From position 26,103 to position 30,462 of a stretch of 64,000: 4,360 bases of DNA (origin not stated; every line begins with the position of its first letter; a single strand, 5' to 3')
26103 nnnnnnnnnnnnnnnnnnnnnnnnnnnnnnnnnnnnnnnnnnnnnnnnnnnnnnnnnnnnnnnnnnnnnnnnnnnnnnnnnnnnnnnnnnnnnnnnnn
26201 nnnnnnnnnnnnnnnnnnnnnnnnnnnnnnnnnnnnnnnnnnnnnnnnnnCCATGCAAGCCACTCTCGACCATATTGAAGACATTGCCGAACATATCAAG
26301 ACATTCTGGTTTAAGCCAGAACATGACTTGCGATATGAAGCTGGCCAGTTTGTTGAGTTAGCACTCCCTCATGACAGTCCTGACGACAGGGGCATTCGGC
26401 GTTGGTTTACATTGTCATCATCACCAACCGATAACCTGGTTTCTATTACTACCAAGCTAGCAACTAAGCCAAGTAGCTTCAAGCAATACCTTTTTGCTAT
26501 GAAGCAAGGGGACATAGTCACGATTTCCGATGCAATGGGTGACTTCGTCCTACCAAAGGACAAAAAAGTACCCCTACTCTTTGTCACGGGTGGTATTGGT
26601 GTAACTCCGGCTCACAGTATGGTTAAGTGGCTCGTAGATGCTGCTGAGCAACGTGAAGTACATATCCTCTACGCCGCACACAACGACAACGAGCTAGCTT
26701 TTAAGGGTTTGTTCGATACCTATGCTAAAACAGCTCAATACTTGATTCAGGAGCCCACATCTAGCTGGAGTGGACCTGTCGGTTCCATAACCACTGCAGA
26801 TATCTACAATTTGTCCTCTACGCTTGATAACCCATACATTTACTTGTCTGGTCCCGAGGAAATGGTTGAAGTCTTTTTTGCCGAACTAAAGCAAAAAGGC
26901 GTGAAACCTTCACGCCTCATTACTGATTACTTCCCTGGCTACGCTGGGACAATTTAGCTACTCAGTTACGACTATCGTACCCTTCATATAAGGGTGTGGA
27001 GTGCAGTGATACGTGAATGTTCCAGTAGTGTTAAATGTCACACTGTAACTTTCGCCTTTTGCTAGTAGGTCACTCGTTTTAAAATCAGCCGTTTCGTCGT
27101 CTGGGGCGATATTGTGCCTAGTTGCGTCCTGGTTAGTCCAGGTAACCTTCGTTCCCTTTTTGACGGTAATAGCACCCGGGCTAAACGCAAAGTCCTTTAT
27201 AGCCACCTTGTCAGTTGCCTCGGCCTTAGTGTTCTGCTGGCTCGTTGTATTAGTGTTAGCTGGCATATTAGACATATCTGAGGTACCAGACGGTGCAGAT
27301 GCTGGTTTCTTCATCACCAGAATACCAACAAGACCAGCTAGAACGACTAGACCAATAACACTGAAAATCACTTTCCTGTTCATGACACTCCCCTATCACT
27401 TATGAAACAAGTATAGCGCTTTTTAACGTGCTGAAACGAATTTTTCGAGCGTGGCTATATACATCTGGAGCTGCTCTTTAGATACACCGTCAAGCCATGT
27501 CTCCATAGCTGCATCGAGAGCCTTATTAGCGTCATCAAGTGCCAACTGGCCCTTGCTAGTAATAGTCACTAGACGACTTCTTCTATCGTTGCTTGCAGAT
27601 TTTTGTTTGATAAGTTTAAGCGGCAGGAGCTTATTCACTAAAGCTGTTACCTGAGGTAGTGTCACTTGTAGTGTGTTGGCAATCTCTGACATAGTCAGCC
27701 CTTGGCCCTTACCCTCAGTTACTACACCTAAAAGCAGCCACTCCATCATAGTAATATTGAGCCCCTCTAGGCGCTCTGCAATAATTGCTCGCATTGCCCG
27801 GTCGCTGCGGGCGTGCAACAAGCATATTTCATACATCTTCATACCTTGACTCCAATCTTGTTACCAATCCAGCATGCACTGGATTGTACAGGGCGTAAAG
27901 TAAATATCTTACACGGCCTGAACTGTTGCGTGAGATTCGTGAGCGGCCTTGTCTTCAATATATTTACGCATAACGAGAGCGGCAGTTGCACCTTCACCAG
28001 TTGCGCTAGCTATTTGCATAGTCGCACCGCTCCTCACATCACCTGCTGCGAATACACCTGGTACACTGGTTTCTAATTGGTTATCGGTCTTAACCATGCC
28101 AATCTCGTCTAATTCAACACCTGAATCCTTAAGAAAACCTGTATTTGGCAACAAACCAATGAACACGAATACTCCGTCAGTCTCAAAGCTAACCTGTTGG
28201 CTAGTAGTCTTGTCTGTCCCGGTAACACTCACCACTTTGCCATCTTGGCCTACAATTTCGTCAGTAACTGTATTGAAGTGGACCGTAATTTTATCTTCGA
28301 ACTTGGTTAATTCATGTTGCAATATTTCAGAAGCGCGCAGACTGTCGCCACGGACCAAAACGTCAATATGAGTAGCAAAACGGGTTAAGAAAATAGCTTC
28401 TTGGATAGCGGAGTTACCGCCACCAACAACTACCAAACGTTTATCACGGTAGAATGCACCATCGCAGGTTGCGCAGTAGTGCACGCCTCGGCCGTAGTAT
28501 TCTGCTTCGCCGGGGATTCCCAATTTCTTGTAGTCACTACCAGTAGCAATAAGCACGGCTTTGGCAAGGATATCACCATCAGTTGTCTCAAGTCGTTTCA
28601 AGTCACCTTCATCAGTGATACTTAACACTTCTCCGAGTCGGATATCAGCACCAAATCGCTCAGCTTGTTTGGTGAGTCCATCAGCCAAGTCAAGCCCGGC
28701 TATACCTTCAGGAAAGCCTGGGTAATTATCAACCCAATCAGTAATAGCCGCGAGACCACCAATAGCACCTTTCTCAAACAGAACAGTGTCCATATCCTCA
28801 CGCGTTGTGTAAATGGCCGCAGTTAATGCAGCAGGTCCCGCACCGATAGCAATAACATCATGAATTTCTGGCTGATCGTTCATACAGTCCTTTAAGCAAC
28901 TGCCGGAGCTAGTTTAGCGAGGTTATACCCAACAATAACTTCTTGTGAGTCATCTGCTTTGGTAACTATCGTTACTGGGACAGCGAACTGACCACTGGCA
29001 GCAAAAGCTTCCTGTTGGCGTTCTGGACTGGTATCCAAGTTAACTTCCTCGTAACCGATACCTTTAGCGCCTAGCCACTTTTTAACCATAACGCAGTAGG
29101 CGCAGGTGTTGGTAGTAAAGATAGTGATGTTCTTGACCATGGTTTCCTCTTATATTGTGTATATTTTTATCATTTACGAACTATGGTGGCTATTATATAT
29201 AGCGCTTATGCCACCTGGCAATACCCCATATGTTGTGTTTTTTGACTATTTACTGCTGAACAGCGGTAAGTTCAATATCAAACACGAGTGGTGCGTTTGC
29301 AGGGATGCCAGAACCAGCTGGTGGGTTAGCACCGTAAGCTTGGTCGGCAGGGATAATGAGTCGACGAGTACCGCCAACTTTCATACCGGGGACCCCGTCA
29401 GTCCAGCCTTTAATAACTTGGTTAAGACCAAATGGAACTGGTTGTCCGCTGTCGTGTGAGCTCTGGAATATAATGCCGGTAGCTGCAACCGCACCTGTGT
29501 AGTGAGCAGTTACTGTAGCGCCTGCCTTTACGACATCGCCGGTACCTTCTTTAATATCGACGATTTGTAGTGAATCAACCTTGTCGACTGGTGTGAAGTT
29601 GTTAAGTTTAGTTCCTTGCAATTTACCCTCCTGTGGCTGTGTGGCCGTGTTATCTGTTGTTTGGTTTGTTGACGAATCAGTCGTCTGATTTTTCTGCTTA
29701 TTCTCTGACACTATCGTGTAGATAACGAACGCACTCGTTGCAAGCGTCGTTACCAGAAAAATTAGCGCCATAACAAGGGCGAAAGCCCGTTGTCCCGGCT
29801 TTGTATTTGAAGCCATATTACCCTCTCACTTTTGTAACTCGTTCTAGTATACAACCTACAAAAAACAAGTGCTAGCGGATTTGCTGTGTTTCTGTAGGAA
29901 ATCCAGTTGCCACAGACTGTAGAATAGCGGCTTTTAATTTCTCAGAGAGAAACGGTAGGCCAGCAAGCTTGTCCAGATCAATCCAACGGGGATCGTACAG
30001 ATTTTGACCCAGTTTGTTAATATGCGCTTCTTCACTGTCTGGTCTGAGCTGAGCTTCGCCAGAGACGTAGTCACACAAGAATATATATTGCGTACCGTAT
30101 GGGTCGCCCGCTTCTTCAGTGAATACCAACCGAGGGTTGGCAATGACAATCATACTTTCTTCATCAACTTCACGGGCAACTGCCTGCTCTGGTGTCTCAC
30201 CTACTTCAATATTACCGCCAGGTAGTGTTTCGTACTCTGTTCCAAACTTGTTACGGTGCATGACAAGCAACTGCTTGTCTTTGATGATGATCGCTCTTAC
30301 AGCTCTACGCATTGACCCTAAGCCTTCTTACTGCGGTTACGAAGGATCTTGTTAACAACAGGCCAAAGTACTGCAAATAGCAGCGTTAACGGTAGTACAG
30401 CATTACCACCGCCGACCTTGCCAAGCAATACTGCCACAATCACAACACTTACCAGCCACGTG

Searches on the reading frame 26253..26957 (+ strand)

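Call 73: search_protein_families(library=pfam, proteins=[window:26253-26957:+], max_evalue=0.001)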
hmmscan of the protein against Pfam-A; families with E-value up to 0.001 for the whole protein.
window:26253-26957:+ (234 aa): 2 families
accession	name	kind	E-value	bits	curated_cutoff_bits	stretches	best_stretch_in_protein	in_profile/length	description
PF00175.26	NAD_binding_1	-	2.7e-11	44.5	22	1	110-206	1-105/109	Oxidoreductase NAD-binding domain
PF00970.30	FAD_binding_6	-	0.00035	21.3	21.1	1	3-98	2-97/99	Oxidoreductase FAD-binding domain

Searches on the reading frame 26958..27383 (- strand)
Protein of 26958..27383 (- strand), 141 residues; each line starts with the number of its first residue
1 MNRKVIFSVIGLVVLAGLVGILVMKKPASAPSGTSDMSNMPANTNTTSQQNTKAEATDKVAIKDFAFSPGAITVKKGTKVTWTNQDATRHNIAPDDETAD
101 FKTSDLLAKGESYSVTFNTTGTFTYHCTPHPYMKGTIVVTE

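Call 73: search_protein_families(library=pfam, proteins=[window:26958-27383:-], max_evalue=0.001)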
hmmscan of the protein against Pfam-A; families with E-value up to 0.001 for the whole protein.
window:26958-27383:- (141 aa): 2 families
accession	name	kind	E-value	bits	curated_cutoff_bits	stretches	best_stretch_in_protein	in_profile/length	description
PF00127.26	Copper-bind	-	1.1e-18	67.9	21.2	1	59-139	6-98/99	Copper binding proteins, plastocyanin/azurin family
PF13473.12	Cupredoxin_1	-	3.6e-13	49.9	27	1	48-139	13-104/104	Cupredoxin-like domain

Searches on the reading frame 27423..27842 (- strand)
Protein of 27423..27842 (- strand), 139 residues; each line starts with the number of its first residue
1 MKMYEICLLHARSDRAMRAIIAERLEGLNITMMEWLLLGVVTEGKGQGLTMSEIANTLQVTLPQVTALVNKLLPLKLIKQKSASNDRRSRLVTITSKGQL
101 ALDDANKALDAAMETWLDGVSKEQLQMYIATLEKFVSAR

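Call 73: search_protein_families(library=pfam, proteins=[window:27423-27842:-], max_evalue=0.001)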
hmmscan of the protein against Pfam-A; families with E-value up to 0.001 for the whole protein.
window:27423-27842:- (139 aa): 3 families
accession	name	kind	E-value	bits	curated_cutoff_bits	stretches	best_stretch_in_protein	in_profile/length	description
PF12802.13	MarR_2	-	9.7e-10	38.9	27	1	29-89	2-61/61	MarR family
PF22381.2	Staph_reg_Sar_Rot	-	3.7e-05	24.2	27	1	25-102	7-82/85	Transcriptional regulator SarA/Rot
PF13463.12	HTH_27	-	0.00013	22.6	22.2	1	33-98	4-68/68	Winged helix DNA-binding domain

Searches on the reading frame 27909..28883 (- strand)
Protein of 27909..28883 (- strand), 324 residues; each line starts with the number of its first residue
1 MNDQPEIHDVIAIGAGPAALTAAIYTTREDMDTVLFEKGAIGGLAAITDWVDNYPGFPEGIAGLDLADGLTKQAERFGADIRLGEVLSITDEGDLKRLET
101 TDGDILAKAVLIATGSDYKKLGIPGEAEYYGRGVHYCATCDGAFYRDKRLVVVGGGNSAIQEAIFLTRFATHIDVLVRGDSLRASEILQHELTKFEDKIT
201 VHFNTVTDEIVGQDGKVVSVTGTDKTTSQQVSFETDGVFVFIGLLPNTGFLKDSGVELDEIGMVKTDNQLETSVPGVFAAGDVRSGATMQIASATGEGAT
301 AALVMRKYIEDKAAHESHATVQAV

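Call 73: search_protein_families(library=pfam, proteins=[window:27909-28883:-], max_evalue=0.001)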
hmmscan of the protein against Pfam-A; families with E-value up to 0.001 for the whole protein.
window:27909-28883:- (324 aa): 9 families
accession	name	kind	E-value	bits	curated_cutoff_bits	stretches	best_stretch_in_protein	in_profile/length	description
PF07992.20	Pyr_redox_2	-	2.4e-52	178.6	26.1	1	9-298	2-291/291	Pyridine nucleotide-disulphide oxidoreductase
PF13738.12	Pyr_redox_3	-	6.9e-28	98.2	30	1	70-281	87-305/305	Pyridine nucleotide-disulphide oxidoreductase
PF00070.33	Pyr_redox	-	1.7e-13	51.3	22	1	149-223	1-80/82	Pyridine nucleotide-disulphide oxidoreductase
PF00890.30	FAD_binding_2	-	3.4e-07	30.2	20.4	0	9-40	1-32/414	FAD binding domain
PF01266.30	DAO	-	9.1e-07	29.1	27.9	1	64-118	149-206/353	FAD dependent oxidoreductase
PF13434.12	Lys_Orn_oxgnase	-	4.4e-05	23.2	21.3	0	6-38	1-34/339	L-lysine 6-monooxygenase/L-ornithine 5-monooxygenase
PF13450.12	NAD_binding_8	-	0.0001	23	21.9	0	13-45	2-35/68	NAD(P)-binding Rossmann-like domain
PF01946.23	Thi4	-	0.00015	21.5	26.2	0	8-43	18-55/235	Thi4 family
PF03486.20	HI0933_like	-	0.00033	20.6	50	0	8-40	1-33/244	HI0933-like protein Rossmann domain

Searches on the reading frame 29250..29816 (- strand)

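Call 73: search_protein_families(library=pfam, proteins=[window:29250-29816:-], max_evalue=0.001)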
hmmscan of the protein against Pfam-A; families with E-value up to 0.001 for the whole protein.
window:29250-29816:- (188 aa): 1 family
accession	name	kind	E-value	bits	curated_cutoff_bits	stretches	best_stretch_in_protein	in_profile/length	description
PF00254.34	FKBP_C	-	5.2e-27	94.4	21.1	1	96-183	5-93/94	FKBP-type peptidyl-prolyl cis-trans isomerase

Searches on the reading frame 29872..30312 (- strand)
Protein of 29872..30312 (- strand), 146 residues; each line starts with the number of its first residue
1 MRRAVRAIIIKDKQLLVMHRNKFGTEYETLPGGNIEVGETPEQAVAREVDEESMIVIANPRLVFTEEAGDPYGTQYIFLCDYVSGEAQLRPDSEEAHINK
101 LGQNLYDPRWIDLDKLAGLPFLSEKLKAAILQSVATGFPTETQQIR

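Call 73: search_protein_families(library=pfam, proteins=[window:29872-30312:-], max_evalue=0.001)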
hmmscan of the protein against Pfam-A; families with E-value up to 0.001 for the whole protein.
window:29872-30312:- (146 aa): 1 family
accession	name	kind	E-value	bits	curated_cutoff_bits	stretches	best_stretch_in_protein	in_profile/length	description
PF00293.34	NUDIX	-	2.8e-15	57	21.1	1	2-116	3-118/134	NUDIX domain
